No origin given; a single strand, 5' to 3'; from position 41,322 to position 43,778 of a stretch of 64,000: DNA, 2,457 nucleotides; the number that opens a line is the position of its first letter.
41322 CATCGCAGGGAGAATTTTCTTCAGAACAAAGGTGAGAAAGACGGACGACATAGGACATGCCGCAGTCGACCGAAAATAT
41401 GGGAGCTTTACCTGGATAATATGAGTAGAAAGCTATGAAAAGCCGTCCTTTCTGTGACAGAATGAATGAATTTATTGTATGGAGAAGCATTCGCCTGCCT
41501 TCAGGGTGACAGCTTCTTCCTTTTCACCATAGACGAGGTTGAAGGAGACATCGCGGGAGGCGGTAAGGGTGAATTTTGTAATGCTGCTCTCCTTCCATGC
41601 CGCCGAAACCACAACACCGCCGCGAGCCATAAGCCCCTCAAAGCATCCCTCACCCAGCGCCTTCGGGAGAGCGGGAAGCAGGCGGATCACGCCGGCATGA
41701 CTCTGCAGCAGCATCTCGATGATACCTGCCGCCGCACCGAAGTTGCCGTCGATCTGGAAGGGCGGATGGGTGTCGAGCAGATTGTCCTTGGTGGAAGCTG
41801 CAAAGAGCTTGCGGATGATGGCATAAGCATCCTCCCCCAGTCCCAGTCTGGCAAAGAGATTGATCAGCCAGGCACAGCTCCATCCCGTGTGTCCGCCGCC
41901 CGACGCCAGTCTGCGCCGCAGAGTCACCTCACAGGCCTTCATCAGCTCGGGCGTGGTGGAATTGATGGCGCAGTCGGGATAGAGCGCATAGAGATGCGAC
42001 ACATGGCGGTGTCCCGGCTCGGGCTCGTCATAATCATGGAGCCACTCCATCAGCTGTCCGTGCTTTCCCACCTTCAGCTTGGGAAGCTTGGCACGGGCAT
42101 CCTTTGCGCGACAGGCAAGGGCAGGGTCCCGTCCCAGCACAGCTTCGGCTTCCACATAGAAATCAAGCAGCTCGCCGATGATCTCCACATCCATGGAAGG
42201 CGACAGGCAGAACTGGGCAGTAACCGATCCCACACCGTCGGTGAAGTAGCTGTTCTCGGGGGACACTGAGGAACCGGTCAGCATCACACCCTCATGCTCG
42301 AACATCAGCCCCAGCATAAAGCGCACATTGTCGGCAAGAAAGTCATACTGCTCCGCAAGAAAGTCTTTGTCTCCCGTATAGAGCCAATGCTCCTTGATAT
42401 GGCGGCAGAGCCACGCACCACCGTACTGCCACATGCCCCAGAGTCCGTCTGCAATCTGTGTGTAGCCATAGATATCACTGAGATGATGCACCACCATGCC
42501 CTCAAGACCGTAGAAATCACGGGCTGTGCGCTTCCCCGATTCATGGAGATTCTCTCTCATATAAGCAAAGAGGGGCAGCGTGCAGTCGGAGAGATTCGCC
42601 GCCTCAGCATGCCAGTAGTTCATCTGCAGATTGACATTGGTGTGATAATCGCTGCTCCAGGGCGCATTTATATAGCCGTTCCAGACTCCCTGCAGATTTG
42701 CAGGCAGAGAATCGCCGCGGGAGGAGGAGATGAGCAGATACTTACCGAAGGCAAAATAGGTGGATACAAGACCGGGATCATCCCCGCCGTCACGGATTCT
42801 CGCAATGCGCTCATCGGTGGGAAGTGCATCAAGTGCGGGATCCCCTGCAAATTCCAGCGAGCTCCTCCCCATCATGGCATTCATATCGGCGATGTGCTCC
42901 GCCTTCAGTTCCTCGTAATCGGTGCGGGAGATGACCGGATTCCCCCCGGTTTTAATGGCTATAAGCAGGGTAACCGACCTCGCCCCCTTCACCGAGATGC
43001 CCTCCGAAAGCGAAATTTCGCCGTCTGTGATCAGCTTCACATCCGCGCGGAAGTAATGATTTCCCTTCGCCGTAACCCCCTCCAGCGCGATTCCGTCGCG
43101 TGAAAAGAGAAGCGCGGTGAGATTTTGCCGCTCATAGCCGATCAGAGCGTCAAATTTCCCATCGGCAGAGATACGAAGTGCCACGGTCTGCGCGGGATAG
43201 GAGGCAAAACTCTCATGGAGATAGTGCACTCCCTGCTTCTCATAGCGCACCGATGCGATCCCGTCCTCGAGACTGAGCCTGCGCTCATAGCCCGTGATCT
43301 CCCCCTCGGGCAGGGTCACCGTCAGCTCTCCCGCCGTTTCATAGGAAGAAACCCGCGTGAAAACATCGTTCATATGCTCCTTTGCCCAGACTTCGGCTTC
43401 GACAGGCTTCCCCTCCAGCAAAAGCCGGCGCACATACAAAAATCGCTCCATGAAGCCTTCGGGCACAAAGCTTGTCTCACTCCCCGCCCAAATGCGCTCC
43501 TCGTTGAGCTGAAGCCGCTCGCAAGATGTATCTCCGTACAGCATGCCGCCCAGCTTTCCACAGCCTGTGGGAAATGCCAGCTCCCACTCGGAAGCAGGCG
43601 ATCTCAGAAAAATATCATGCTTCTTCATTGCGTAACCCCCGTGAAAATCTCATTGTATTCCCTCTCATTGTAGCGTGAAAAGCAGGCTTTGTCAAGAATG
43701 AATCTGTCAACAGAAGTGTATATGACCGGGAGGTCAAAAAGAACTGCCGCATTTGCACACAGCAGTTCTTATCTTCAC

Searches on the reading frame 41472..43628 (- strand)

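Call 44: search_protein_families(library=pfam, proteins=[window:41472-43628:-], max_evalue=0.00001)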
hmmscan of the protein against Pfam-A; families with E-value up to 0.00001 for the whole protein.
window:41472-43628:- (718 aa): 3 families
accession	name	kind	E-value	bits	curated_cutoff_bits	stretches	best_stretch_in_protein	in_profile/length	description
PF22124.2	Glyco_hydro_95_cat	-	5.5e-152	506.9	27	1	238-640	2-408/408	Glycosyl hydrolase family 95 catalytic domain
PF14498.12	Glyco_hyd_65N_2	-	5.6e-42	144.8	27.7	1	8-227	3-229/234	Glycosyl hydrolase family 65, N-terminal domain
PF21307.2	Glyco_hydro_95_C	-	3.1e-16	60.1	27.6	1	642-702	1-61/94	Glycoside hydrolase family 95, C-terminal domain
